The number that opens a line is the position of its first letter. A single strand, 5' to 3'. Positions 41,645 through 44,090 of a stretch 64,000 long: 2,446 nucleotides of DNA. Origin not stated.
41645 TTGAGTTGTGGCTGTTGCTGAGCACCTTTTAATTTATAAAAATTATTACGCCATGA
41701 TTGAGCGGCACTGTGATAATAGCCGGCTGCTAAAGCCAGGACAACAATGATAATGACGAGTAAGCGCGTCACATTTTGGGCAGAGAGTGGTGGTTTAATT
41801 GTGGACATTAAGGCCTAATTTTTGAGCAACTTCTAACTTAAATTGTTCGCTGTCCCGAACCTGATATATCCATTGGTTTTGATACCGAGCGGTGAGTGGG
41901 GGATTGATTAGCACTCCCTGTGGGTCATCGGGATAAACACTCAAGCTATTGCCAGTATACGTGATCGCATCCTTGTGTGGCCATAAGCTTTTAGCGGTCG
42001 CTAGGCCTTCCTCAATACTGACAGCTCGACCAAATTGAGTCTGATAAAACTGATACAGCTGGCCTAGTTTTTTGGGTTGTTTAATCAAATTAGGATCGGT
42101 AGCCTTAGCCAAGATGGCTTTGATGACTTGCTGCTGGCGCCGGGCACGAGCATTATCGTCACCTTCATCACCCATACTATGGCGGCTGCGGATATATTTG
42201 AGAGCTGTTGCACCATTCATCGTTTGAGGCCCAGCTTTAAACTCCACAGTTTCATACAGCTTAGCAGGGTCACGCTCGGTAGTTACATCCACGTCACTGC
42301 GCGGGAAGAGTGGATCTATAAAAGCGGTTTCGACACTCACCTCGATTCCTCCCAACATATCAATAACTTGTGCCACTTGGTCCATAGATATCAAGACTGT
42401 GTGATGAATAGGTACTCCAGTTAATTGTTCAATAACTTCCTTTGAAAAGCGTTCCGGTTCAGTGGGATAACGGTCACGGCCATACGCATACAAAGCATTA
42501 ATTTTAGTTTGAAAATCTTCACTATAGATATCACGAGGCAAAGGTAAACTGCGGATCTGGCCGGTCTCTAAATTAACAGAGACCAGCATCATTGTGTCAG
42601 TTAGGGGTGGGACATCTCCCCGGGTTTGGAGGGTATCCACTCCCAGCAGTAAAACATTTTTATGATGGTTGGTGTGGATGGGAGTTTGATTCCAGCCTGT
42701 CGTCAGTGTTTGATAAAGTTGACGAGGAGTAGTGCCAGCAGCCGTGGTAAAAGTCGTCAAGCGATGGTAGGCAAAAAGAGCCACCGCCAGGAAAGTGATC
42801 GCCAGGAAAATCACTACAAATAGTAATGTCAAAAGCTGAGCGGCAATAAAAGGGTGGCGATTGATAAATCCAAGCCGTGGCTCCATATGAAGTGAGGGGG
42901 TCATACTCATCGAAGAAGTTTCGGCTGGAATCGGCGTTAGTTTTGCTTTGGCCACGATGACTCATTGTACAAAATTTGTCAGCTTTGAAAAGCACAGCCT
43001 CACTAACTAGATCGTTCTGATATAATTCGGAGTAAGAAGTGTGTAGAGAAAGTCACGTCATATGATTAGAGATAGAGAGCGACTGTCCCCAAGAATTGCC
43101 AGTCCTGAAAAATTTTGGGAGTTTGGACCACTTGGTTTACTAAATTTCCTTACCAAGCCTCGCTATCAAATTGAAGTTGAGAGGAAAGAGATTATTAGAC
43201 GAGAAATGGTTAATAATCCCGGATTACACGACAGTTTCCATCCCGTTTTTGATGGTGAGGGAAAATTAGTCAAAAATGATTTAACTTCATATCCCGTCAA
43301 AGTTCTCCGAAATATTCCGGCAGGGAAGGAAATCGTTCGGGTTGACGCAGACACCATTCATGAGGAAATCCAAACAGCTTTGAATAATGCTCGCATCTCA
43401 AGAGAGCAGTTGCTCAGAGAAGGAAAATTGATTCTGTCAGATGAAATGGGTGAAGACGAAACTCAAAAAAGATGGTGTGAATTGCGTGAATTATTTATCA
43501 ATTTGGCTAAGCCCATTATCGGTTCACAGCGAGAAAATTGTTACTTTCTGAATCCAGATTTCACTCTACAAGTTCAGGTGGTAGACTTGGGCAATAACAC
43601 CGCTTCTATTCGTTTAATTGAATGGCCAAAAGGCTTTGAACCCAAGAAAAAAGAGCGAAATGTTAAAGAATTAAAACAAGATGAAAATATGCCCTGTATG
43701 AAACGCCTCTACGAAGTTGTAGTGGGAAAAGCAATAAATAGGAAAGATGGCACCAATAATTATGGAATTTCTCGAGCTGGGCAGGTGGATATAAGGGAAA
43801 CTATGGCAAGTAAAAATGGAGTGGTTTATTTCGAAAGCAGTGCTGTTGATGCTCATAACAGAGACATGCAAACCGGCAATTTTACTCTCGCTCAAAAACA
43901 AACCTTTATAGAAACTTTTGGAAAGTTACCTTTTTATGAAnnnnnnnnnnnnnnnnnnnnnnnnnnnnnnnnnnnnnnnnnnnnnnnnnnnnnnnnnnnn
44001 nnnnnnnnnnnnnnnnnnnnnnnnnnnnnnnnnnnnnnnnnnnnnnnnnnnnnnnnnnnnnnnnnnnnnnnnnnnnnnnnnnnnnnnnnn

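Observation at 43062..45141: Tandem pair of paralogous cytoplasmic proteins of unrecognised family wedged between the LCP ligase and the GT-C/flippase genes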

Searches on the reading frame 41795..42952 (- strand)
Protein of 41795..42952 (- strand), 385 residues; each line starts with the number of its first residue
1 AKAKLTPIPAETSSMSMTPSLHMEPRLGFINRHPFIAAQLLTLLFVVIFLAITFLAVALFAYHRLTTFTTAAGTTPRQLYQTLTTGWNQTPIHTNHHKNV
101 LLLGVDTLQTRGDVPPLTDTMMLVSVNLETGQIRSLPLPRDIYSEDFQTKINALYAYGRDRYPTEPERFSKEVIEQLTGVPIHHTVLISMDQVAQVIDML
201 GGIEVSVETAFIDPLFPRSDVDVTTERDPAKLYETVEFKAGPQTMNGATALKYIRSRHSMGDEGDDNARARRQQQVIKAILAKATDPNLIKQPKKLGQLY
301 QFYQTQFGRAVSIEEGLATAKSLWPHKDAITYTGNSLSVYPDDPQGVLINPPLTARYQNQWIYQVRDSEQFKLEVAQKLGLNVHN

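Call 6: search_protein_families(library=pfam, proteins=[window:41795-42952:-], max_evalue=0.001)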
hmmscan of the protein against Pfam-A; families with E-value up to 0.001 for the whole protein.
window:41795-42952:- (385 aa): 1 family
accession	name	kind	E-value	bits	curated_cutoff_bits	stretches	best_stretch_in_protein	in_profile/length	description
PF03816.19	LytR_cpsA_psr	-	3.9e-31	108.7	24.6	1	118-284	2-148/150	LytR_cpsA_psr family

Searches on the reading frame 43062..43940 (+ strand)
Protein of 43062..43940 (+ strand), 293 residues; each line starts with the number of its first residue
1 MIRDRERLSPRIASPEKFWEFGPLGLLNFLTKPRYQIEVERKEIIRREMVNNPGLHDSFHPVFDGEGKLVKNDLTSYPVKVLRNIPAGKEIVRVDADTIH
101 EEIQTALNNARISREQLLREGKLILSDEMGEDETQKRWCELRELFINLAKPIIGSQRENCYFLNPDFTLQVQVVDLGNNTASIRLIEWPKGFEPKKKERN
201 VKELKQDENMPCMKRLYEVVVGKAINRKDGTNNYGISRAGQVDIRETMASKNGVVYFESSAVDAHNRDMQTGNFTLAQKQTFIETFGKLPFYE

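Call 4: search_protein_families(library=pfam, proteins=[window:43062-43940:+], max_evalue=1)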
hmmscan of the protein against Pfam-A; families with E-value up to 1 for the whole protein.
window:43062-43940:+ (293 aa): 0 families

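Call 5: search_protein_families(library=ncbifam, proteins=[window:43062-43940:+], max_evalue=1)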
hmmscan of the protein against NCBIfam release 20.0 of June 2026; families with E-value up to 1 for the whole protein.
window:43062-43940:+ (293 aa): 0 families

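Call 7: search_protein_families(library=phrogs, proteins=[window:43062-43940:+], max_evalue=1)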
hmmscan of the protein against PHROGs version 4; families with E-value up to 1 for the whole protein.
window:43062-43940:+ (293 aa): 0 families

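Call 8: search_protein_families(library=padloc, proteins=[window:43062-43940:+], max_evalue=1)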
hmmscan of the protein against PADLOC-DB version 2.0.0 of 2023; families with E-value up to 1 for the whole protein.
window:43062-43940:+ (293 aa): 0 families

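Call 11: find_homologous_proteins(query=window:43062-43940:+, max_evalue=0.001)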
Query window:43062-43940:+ (293 aa): 1 proteins with E <= 0.001 among 722 candidates.
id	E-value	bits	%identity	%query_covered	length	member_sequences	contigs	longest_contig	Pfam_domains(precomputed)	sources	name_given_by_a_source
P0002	7.1e-161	552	100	84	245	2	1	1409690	-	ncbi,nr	ncbi:MAG TPA: hypothetical protein VD999_04655 [Vitreimonas sp.]|nr:hypothetical protein [Vitreimona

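Call 43: predict_structure(alignment_id=A2)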
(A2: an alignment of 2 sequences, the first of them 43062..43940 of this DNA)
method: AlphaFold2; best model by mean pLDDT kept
length: 293 residues; sequences in the alignment: 2
mean_pLDDT: 36.2   pTM: 0.35
mean pLDDT of the five models: 36.2, 35.9, 32.1, 31.7, 31.3
residues with pLDDT >= 90: 0; 70-90: 0; 50-70: 24; < 50: 269
segments of 3 or more residues with pLDDT < 50: 1-135, 137-145, 147-159, 163-168, 176-180, 194-212, 214-293
pLDDT, mean of each block of 10 residues (from residue 1): 24 32 38 30 38 40 38 36 30 29 36 33 33 46 47 41 48 50 56 40 35 48 35 32 28 26 25 31 30 22
secondary structure, 60 per line:
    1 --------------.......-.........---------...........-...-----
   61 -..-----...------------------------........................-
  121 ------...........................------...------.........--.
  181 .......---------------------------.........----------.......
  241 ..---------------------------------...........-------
elements in order: H15-21 H23-31 H41-51 E69-71 H96-119 H127-153 E160-162 E169-177 E180-187 E215-223 E234-242 H276-286

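Call 55: find_encoding_contigs(protein=window:43062-43940:+, flank=3000, max_places=4)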
Protein window:43062-43940:+ (293 aa): no gene with exactly this product is on record in the collection.

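Call 82: fold_search(model_id=the predicted structure, library=pdb)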
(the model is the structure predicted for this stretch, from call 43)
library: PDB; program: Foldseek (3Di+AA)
matches with E <= 10: 147; with E <= 0.001: 0
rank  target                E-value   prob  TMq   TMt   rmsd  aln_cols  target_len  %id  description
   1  3vx7_B                1.4e+00  0.08  0.12  0.21   9.3       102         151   12  Crystal structure of Kluyveromyces marxianus Atg7NTD-Atg10 complex (released 2012-11-14)
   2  7ane_d                1.5e+00  0.05  0.09  0.08  18.2        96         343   11  Leishmania Major mitochondrial ribosome (released 2021-06-23)
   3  4run_B                1.7e+00  0.02  0.08  0.13  17.4       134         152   13  Crystal structure of human odorant binding protein OBPIIa (released 2015-04-08)
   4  7nzq                  2.6e+00  0.03  0.09  0.13  13.4        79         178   18  D-lyxose isomerase from the hyperthermophilic archaeon Thermofilum sp complexed with D-mannose (released 2021-10-13)
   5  7fi9_C                2.8e+00  0.01  0.08  0.09  23.5       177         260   10  Crystal structure of human MICA mutants in complex with natural killer cell receptor NKG2D (released 2022-08-31)
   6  5zbu_C                3.1e+00  0.06  0.10  0.19  11.8        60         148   12  Crystal Structure of PA-TM-RING E3 ligase RNF13 RING domain in complex with E2~Ub (released 2019-02-27)
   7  6ojj                  3.1e+00  0.06  0.10  0.15   7.2        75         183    9  Structure of ScAtg3 with truncations in N-terminal and flexible region (FR) (released 2019-08-21)
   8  7b28_G                3.1e+00  0.02  0.12  0.18  17.3       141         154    8  Complement inhibitor CirpA3 from Rhipicephalus pulchellus (released 2021-12-08)
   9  7ui9_n                3.1e+00  0.02  0.13  0.07  29.0       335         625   12  Core Mediator-PICearly (Copy A) (released 2023-02-15)
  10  7nzp_AAA              3.3e+00  0.03  0.08  0.12  10.8        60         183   20  D-lyxose isomerase from the hyperthermophilic archaeon Thermofilum sp complexed with D-fructose (released 2021-10-13)
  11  8ow1_P                3.3e+00  0.02  0.08  0.09  15.2        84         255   23  Cryo-EM structure of the yeast Inner kinetochore bound to a CENP-A nucleosome. (released 2023-08-09)
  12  5ham_A                3.3e+00  0.02  0.08  0.09  17.6       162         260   14  Structure of Rickettsia bellii effector protein RickCE (released 2016-07-27)
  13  2hzq                  3.3e+00  0.01  0.07  0.12  15.5       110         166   14  Crystal structure of human apolipoprotein D (ApoD) in complex with progesterone (released 2007-08-14)
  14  7kzp_O                3.3e+00  0.01  0.12  0.06  24.1       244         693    9  Structure of the human Fanconi anaemia Core complex (released 2021-03-10)
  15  5him                  3.5e+00  0.07  0.09  0.11   4.7        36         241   11  Crystal structure of glycine sarcosine N-methyltransferase from Methanohalophilus portucalensis in complex with S-adenos (released 2016-11-23)
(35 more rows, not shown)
